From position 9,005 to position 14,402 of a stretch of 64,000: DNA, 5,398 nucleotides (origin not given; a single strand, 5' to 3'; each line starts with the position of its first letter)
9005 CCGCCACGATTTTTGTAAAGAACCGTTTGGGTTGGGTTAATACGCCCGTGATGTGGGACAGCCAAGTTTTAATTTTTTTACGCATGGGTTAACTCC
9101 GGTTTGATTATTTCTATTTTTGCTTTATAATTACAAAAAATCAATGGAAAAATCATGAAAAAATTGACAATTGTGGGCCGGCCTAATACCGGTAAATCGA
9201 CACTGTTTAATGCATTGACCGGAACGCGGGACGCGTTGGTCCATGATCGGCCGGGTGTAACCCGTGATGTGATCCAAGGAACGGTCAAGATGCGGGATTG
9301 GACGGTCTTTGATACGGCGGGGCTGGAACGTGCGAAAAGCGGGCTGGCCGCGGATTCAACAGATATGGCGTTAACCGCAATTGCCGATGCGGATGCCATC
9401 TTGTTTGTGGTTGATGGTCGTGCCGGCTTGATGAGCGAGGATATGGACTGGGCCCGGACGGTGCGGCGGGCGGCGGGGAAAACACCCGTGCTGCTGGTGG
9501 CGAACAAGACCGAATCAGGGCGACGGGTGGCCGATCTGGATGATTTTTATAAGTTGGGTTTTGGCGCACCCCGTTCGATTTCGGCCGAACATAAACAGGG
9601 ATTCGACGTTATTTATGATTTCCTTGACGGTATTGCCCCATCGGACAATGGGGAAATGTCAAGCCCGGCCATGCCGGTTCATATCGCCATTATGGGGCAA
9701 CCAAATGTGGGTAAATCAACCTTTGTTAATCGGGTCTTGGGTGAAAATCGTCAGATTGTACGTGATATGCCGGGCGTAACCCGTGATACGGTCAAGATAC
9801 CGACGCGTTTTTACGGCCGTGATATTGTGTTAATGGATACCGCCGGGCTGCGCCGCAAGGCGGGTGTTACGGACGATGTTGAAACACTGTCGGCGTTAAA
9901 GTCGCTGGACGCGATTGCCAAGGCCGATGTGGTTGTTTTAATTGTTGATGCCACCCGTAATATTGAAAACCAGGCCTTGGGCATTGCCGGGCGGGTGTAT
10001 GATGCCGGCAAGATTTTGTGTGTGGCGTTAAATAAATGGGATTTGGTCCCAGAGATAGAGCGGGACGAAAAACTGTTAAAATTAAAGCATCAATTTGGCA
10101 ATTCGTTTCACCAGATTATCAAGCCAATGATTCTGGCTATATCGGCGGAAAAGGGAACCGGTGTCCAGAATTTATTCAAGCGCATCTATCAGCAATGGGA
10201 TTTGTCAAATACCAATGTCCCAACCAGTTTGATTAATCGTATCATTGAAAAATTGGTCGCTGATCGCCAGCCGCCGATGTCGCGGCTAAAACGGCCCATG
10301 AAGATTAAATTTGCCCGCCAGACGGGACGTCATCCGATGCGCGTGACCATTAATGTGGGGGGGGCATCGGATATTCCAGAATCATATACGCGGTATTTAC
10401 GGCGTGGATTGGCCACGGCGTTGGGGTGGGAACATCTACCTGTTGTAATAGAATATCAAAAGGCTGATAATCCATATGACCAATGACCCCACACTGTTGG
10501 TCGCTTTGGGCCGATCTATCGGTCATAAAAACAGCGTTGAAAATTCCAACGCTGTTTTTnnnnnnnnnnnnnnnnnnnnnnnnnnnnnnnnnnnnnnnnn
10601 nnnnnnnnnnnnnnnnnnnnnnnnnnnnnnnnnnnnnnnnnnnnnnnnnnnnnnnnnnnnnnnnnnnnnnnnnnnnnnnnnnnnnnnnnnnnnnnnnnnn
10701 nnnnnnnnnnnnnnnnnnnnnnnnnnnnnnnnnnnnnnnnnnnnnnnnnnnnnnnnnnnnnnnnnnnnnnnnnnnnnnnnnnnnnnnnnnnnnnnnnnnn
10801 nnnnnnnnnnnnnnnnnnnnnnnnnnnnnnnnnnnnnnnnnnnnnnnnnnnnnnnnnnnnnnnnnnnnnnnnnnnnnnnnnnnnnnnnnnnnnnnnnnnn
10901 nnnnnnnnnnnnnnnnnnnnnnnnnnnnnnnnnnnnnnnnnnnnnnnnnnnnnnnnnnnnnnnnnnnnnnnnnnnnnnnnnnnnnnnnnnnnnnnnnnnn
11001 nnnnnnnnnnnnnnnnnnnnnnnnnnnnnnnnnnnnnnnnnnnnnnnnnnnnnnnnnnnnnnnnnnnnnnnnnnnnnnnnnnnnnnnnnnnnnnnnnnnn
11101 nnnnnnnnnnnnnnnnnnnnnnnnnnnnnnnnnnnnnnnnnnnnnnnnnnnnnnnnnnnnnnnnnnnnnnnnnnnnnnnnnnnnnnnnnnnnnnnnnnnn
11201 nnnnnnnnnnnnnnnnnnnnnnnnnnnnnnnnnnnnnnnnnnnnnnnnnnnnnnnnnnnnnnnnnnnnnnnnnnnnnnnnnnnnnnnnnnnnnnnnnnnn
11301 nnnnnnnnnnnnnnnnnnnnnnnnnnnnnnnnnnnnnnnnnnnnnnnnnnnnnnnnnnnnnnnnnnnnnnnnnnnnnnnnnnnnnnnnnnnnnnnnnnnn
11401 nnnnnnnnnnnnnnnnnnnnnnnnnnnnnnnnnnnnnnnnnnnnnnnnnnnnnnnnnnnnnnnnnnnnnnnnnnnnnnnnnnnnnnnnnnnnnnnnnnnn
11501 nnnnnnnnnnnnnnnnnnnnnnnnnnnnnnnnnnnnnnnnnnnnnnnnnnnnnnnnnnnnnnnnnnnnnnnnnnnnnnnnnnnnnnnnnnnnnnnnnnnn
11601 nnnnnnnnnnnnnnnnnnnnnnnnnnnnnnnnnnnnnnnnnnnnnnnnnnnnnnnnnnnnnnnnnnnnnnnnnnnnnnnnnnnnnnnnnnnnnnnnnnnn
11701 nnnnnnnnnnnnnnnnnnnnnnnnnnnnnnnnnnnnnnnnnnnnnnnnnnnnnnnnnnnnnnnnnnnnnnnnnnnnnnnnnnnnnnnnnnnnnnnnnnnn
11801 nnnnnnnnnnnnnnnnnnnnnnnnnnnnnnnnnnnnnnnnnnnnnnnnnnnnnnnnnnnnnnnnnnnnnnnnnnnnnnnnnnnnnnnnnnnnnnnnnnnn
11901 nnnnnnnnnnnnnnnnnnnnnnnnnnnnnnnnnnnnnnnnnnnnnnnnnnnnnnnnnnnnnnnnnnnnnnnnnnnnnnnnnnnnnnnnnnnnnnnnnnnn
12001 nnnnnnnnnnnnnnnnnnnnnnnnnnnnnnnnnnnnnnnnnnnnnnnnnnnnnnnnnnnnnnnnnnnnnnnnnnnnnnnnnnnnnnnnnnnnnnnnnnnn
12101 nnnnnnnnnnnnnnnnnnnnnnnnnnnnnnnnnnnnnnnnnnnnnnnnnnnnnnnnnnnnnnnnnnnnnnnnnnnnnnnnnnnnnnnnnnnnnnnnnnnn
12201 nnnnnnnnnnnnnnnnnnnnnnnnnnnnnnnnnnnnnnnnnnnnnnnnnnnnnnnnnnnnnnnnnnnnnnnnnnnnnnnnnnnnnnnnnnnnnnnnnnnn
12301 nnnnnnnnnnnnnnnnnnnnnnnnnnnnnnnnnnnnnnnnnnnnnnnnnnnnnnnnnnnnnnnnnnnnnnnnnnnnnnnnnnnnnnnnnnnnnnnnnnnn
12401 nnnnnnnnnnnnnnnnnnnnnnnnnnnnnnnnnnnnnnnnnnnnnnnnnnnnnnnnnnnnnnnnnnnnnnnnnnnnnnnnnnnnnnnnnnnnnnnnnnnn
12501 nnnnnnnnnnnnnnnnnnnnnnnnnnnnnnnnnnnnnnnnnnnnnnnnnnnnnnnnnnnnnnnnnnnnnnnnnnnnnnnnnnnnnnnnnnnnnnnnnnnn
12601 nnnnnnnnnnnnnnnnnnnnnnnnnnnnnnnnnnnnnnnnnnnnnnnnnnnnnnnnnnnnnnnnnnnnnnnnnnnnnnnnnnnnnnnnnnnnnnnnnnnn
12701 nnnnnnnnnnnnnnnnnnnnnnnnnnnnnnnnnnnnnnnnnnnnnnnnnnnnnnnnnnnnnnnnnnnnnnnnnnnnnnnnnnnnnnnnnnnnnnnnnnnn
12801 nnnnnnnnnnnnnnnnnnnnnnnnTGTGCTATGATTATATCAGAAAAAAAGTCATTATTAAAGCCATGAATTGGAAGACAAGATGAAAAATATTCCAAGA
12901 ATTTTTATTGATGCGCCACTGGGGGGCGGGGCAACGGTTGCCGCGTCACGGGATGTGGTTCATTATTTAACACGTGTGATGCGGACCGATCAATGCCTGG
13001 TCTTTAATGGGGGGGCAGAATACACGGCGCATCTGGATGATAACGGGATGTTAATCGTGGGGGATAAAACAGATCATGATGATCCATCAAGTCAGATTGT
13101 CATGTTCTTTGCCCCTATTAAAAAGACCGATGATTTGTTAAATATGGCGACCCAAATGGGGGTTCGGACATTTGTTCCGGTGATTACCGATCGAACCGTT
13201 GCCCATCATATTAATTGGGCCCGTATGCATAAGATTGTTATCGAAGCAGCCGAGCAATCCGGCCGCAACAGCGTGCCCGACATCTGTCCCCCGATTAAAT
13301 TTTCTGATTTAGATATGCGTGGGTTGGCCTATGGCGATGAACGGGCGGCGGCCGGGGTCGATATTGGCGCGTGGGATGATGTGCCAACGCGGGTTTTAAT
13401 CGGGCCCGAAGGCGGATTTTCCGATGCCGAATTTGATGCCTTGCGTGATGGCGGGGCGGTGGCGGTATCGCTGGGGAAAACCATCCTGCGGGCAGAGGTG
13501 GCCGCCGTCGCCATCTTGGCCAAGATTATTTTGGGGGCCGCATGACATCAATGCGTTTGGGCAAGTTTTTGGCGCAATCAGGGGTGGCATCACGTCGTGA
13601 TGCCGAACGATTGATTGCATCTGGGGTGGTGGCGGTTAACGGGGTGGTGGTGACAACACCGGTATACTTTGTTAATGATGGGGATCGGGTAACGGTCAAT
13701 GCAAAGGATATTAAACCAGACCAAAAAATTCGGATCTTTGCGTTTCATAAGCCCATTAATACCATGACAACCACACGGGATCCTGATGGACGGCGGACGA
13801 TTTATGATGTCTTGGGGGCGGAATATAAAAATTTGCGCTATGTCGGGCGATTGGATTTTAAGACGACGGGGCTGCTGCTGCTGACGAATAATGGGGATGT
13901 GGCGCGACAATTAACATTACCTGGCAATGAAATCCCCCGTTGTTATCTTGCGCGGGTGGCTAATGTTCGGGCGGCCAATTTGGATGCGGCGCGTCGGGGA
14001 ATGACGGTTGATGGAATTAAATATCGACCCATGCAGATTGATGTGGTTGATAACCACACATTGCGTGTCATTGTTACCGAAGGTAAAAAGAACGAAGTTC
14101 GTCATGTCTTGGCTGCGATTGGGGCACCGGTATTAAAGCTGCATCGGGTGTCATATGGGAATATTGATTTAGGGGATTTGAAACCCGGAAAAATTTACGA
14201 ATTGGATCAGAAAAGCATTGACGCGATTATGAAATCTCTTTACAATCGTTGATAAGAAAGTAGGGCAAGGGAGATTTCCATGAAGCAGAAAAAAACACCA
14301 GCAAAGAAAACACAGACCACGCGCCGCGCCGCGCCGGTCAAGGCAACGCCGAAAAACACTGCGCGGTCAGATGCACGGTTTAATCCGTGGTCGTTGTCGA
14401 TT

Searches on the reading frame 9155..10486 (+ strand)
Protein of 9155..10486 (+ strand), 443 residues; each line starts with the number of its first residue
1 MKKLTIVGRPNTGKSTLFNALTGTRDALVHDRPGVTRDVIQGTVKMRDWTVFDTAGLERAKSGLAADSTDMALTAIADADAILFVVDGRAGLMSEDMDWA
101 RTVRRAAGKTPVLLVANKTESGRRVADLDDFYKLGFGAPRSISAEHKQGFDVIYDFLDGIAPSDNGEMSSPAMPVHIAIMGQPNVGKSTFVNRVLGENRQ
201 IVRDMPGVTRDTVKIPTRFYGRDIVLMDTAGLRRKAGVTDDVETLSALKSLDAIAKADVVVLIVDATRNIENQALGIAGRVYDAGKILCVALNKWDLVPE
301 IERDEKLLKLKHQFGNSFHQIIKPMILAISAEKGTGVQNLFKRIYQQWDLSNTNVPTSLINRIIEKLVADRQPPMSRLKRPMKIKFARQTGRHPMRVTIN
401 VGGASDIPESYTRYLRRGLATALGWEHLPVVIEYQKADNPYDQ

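Call 14: search_protein_families(library=pfam, proteins=[window:9155-10486:+], max_evalue=0.00001)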
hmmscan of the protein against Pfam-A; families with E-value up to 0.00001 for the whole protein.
window:9155-10486:+ (443 aa): 10 families
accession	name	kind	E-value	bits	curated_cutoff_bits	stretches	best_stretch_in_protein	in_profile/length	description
PF01926.29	MMR_HSR1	-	2e-48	163.7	21.9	2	4-118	2-113/113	50S ribosome-binding GTPase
PF02421.24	FeoB_N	-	1.2e-25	90.3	27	2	176-343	2-155/156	Ferrous iron transport protein B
PF14714.11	KH_dom-like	-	3.2e-15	56.6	27.3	1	355-434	2-80/81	KH-domain-like of EngA bacterial GTPase enzymes, C-terminal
PF00009.33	GTP_EFTU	-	9.1e-15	55.2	26.5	1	253-346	89-184/188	Elongation factor Tu GTP binding domain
PF00350.29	Dynamin_N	-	1.3e-13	51.8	27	0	177-215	1-38/168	Dynamin family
PF08477.19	Roc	-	1e-10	42.3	27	1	3-119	1-118/119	Ras of Complex, Roc, domain of DAPkinase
PF00071.28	Ras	-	4.1e-07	30.2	21.6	0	3-121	1-116/162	Ras family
PF04548.22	AIG1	-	4.8e-07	29.8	27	0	177-271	3-97/212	AIG1 family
PF03193.22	RsgA_GTPase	-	5.4e-07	30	30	0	177-205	109-137/174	RsgA GTPase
PF03308.22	MeaB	-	8.8e-06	25.4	23.1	0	277-351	165-238/273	Methylmalonyl Co-A mutase-associated GTPase MeaB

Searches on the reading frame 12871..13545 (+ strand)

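Call 33: search_protein_families(library=pfam, proteins=[window:12871-13545:+], max_evalue=0.0001)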
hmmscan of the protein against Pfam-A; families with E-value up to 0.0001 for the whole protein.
window:12871-13545:+ (224 aa): 1 family
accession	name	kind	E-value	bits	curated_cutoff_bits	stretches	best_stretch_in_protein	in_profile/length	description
PF04452.19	Methyltrans_RNA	-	1.1e-32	113.3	23.9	1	75-219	6-164/165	RNA methyltransferase domain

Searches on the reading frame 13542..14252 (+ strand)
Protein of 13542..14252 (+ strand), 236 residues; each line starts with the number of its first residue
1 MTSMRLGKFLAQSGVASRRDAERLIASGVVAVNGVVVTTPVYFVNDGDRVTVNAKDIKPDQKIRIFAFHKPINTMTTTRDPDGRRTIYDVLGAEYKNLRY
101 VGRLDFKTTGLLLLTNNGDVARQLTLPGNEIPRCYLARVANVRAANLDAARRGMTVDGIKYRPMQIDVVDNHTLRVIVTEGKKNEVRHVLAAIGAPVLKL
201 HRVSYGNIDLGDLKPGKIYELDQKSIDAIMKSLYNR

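Call 33: search_protein_families(library=pfam, proteins=[window:13542-14252:+], max_evalue=0.0001)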
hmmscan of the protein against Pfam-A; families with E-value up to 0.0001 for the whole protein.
window:13542-14252:+ (236 aa): 2 families
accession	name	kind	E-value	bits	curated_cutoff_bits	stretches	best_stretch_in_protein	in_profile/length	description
PF00849.27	PseudoU_synth_2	-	4.1e-14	53.5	26.8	1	66-192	3-152/152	RNA pseudouridylate synthase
PF01479.30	S4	-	2.8e-11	43.4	22.8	1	4-50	1-48/48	S4 domain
